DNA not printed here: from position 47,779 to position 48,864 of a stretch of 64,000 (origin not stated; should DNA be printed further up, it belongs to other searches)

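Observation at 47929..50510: Sugar-activation cassette: ManC-like nucleotidyltransferase with degenerate Gly loop + GHMP kinase + Cof-type phosphatase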

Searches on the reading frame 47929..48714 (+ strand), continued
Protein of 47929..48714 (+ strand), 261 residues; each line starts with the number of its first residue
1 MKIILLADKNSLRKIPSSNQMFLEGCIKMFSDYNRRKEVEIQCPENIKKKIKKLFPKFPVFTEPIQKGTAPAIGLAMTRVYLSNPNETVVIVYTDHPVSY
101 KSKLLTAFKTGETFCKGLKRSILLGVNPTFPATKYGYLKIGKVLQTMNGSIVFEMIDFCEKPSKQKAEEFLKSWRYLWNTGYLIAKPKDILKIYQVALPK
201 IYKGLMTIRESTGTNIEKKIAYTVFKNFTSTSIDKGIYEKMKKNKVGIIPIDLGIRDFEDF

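Call 16: find_encoding_contigs(protein=P0006, flank=8000, max_places=1)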
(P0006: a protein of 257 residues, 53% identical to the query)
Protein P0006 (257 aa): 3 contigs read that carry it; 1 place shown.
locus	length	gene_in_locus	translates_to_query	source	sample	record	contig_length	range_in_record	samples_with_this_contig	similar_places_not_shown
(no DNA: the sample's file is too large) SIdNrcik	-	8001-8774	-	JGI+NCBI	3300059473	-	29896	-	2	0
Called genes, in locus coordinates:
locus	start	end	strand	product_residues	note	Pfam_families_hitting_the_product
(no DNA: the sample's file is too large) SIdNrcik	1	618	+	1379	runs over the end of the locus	PF00133:tRNA-synt_1, PF09334:tRNA-synt_1g, PF00300:His_Phos_1, PF00133:tRNA-synt_1, PF08264:Anticodon_1, PF19302:DUF5915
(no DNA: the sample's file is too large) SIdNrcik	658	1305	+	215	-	PF10502:Peptidase_S26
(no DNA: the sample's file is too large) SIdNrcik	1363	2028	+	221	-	PF10502:Peptidase_S26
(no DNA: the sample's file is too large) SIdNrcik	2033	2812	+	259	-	PF00142:Fer4_NifH, PF01656:CbiA, PF02374:ArsA_ATPase (faint), PF06564:CBP_BcsQ, PF09140:MipZ (faint), PF10609:ParA, PF13614:AAA_31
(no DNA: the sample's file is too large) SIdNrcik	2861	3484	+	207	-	PF03848:TehB (weak), PF13489:Methyltransf_23, PF07021:MetW (weak), PF02353:CMAS (weak), PF13847:Methyltransf_31, PF08241:Methyltransf_11, PF08242:Methyltransf_12, PF13649:Methyltransf_25, +1 more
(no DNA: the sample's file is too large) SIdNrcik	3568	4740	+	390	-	-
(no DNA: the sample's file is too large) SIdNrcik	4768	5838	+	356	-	PF01380:SIS, PF10432:bact-PGI_C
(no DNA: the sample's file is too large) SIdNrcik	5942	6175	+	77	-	PF07866:DUF1653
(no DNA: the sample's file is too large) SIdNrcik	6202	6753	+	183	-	PF00293:NUDIX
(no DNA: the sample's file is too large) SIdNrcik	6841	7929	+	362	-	PF00483:NTP_transferase, PF22640:ManC_GMP_beta-helix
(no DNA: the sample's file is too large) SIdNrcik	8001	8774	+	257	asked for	PF00483:NTP_transferase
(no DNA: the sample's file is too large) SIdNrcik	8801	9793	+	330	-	PF10509:GalKase_gal_bdg (weak), PF00288:GHMP_kinases_N, PF08544:GHMP_kinases_C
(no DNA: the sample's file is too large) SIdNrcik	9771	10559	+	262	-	PF05116:S6PP, PF08282:Hydrolase_3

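Call 38: predict_structure(alignment_id=A1)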
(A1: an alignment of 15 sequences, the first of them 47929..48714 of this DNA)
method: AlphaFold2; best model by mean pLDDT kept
length: 261 residues; sequences in the alignment: 15
mean_pLDDT: 92.0   pTM: 0.89
mean pLDDT of the five models: 92.0, 91.5, 91.5, 91.1, 90.6
residues with pLDDT >= 90: 216; 70-90: 35; 50-70: 8; < 50: 2
segments of 3 or more residues with pLDDT < 50: none
pLDDT, mean of each block of 10 residues (from residue 1): 94 86 91 75 96 94 93 96 95 88 93 96 95 94 93 97 96 95 96 95 96 92 95 91 95 70 46
secondary structure, 60 per line:
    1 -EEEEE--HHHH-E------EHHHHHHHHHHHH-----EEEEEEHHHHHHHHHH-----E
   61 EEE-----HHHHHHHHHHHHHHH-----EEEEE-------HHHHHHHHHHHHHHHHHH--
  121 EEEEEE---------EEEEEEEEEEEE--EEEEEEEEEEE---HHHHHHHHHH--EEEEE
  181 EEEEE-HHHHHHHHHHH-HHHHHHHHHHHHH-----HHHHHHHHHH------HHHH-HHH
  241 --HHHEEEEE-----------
elements in order: E2-6 H9-12 H22-33 E39-44 H45-54 E60-63 H69-83 E89-93 H101-118 E121-126 E136-147 E150-160 H164-173 E176-185 H187-197 H199-211 H217-226 H233-236 E246-250
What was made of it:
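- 47929..48714 (+): ManC-derived nucleotidyltransferase-fold protein (261 aa) that lacks the GGxGxR(L/F)WP loop, the PKQ segment and the C-terminal beta-helix domain. It keeps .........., TDH, YGY, FCEKP, WNTG, SIDK and D252. Probable pseudo-enzyme or ligand-binding subunit. AF2 pLDDT 92 (call 38).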

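Call 39: search_protein_representatives(alignment_id=A2)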
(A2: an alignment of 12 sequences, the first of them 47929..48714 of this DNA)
Query: 12 sequences, 261 profile positions. Proteins with E-value up to 0.001 (for the whole library): 12177; up to 1e-10: 7010; up to 1e-30: 397. The best 150 are listed.
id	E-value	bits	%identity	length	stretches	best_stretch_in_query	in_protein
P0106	3.3e-105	367.4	-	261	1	1-260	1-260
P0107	1.6e-103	361.8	-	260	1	1-259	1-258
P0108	6.6e-85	300.8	-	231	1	29-258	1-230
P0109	2.8e-76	272.5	-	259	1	1-257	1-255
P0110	7.9e-71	254.7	-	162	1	1-162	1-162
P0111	2.2e-70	253.2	-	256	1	1-254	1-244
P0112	1.4e-63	231.0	-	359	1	13-258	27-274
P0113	2.7e-58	213.6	-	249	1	2-254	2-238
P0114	6.3e-49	182.9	-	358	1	32-257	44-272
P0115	3.9e-48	180.3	-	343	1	19-243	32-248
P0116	6.7e-48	179.5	-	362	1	18-257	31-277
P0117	7.1e-47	176.2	-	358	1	18-258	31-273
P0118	4.1e-46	173.7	-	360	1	18-257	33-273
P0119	5.0e-46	173.4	-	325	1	23-258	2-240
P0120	4.1e-45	170.4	-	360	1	15-257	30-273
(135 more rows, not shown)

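Call 42: find_related_loci(query=A2, collection=genome_contigs, flank=6000)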
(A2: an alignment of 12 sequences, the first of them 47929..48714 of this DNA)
Query A2 (261 aa) in genome_contigs; peptide patterns used: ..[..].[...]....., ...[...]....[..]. (x = any residue, [..] = any of these).
464 stretches matched a pattern; 295 encode a relative of the query (tblastn E <= 1e-3); the best 80 are kept; 80 distinct loci.
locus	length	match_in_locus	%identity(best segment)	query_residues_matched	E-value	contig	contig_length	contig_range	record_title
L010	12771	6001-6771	52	1-261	8e-94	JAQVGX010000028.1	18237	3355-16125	MAG: Candidatus Dojkabacteria bacterium isolate STE_192 NODE_6909_length_18237_cov_3.321701_Sandtown_E, whole genome sho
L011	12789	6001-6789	54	1-261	4e-91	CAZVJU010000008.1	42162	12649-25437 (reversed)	MAG TPA_asm: uncultured Gammaproteobacteria bacterium isolate SRP050083_co3_9 genome assembly, contig: NODE_560_length_4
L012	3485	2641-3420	48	1-260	7e-81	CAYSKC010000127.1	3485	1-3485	MAG TPA_asm: uncultured Candidatus Saccharibacteria bacterium isolate SRP192927_co7_708 genome assembly, contig: NODE_71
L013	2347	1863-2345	50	1-161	3e-52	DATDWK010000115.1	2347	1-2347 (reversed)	MAG TPA_asm: Candidatus Dojkabacteria bacterium isolate SMAG_U8108 k141_1081286, whole genome shotgun sequence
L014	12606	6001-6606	37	54-258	5e-38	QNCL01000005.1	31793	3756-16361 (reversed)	MAG: Candidatus Omnitrophota bacterium isolate B17_G2 B17_Guay2_scaffold_00098, whole genome shotgun sequence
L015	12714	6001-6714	29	22-261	9e-34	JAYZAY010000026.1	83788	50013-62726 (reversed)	MAG: Myxococcota bacterium isolate XB_MAG1194 DB_MAG1194_0026, whole genome shotgun sequence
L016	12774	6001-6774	30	1-240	7e-33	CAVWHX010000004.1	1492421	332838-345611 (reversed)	MAG: uncultured delta proteobacterium isolate MFD01476.bin.2.53 genome assembly, contig: contig_46447, whole genome shot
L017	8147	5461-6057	32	51-246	8e-32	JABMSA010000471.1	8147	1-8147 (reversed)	MAG: Planctomycetota bacterium isolate bin.53 k141_3836055, whole genome shotgun sequence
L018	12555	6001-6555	34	55-242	9e-32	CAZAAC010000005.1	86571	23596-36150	MAG TPA_asm: uncultured Lachnospiraceae bacterium isolate SRP192927_co3_133 genome assembly, contig: NODE_387_length_865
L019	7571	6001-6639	30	45-261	1e-31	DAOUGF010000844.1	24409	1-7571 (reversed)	MAG TPA_asm: Chloroflexaceae bacterium isolate R30_113 k103_1053762, whole genome shotgun sequence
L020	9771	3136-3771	33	49-261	4e-31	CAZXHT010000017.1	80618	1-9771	MAG TPA_asm: uncultured Myxococcales bacterium isolate binchicken_co100_415 genome assembly, contig: NODE_360_length_806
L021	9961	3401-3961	34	55-240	2e-30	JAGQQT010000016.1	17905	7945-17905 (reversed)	MAG: Planctomycetaceae bacterium isolate HKST-UBA73 NODE_16_length_17905_cov_2.745120, whole genome shotgun sequence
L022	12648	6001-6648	30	45-261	3e-30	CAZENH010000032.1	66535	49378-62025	MAG TPA_asm: uncultured Myxococcales bacterium isolate binchicken_co150_700 genome assembly, contig: NODE_773_length_665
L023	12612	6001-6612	34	37-243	4e-29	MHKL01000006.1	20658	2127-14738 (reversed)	MAG: Candidatus Komeilibacteria bacterium RIFCSPLOWO2_01_FULL_45_10 rifcsplowo2_01_scaffold_14007, whole genome shotgun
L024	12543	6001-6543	31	60-240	6e-29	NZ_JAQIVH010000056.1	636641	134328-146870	Paenibacillus qinlingensis strain TEGT-2 521, whole genome shotgun sequence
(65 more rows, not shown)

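Call 43: fold_search(model_id=the predicted structure, library=pdb)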
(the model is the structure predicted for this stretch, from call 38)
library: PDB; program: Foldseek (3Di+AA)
matches with E <= 10: 1121; with E <= 0.001: 457
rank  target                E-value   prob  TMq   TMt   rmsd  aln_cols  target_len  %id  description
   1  2cu2                  5.3e-21  1.00  0.77  0.61   3.4       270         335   19  Crystal structure of mannose-1-phosphate geranyltransferase from Thermus thermophilus HB8 (released 2006-08-08)
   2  2x5s_A                8.8e-21  1.00  0.82  0.65   3.2       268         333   25  Crystal structure of T. maritima GDP-mannose pyrophosphorylase in apo state. (released 2010-06-23)
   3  2x65_A                1.2e-20  1.00  0.85  0.67   2.3       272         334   24  Crystal structure of T. maritima GDP-mannose pyrophosphorylase in complex with mannose-1-phosphate. (released 2010-06-23)
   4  2qh5_A                9.0e-18  1.00  0.77  0.79   4.0       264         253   22  Crystal structure of mannose-6-phosphate isomerase from Helicobacter pylori (released 2007-07-17)
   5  2qh5_B                2.0e-17  1.00  0.74  0.76   4.1       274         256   22  Crystal structure of mannose-6-phosphate isomerase from Helicobacter pylori (released 2007-07-17)
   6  7x8k_A                1.5e-09  1.00  0.53  0.39   6.1       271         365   16  Arabidopsis GDP-D-mannose pyrophosphorylase (VTC1) structure (product-bound) (released 2022-05-18)
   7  3juj_A                1.7e-09  1.00  0.53  0.51   9.4       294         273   15  The crystal structure of apo- UDP-glucose pyrophosphorylase (released 2010-03-31)
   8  7d74_G                3.9e-09  1.00  0.57  0.43   5.0       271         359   15  Cryo-EM structure of GMPPA/GMPPB complex bound to GTP (state II) (released 2021-05-19)
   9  3juk_D                4.2e-09  1.00  0.55  0.54   7.8       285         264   15  The Crystal Structure of UDP-glucose pyrophosphorylase complexed with UDP-glucose (released 2010-03-31)
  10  1vic_B                5.4e-09  1.00  0.52  0.54  12.3       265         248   13  Crystal structure of CMP-KDO synthetase (released 2003-12-30)
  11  3juk_B                5.4e-09  1.00  0.53  0.52  11.0       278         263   16  The Crystal Structure of UDP-glucose pyrophosphorylase complexed with UDP-glucose (released 2010-03-31)
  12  1hm8_A                6.1e-09  1.00  0.58  0.35   6.1       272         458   16  CRYSTAL STRUCTURE OF S.PNEUMONIAE N-ACETYLGLUCOSAMINE-1-PHOSPHATE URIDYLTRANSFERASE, GLMU, BOUND TO ACETYL COENZYME A (released 2001-11-30)
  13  7d72_E                6.1e-09  1.00  0.57  0.43   5.9       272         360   15  Cryo-EM structures of human GMPPA/GMPPB complex bound to GDP-Mannose (released 2021-05-05)
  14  3juk_C                6.5e-09  1.00  0.54  0.53   9.9       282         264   16  The Crystal Structure of UDP-glucose pyrophosphorylase complexed with UDP-glucose (released 2010-03-31)
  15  8b68_A                6.9e-09  1.00  0.53  0.49  10.2       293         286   12  Crystal structure of UDP-glucose pyrophosphorylase from Thermocrispum agreste DSM 44070 in complex with UDP-glucose (released 2024-01-10)
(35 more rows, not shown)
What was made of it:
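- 47929..48714 (+): Foldseek 2x65_A TM 0.85, rmsd 2.3 (call 43).
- On ManC / mannose-1-phosphate guanylyltransferase: Foldseek 2x65_A E = 1.2e-20, TM 0.85, rmsd 2.3 (calls 38, 43).
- Length and fold are conserved (pLDDT 92; TM 0.85 to 2x65; calls 38, 43). The fold is intact (call 43).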

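Call 44: find_encoding_contigs(protein=P0012, flank=8000, max_places=1)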
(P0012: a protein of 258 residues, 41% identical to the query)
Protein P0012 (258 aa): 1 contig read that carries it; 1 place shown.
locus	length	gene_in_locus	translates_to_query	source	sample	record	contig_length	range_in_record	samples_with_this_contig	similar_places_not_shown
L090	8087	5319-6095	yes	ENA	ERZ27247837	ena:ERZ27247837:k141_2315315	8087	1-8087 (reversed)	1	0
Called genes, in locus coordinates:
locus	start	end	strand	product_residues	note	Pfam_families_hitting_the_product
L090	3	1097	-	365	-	?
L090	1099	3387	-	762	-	PF01326:PPDK_N, PF00391:PEP-utilizers, PF02896:PEP-utilizers_C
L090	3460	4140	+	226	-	PF01797:Y1_Tnp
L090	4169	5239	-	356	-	PF01380:SIS, PF10432:bact-PGI_C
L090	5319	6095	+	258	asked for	PF00483:NTP_transferase (weak)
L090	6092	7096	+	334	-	PF10509:GalKase_gal_bdg, PF00288:GHMP_kinases_N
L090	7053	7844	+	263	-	PF00702:Hydrolase (faint), PF08282:Hydrolase_3, PF05116:S6PP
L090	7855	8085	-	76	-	?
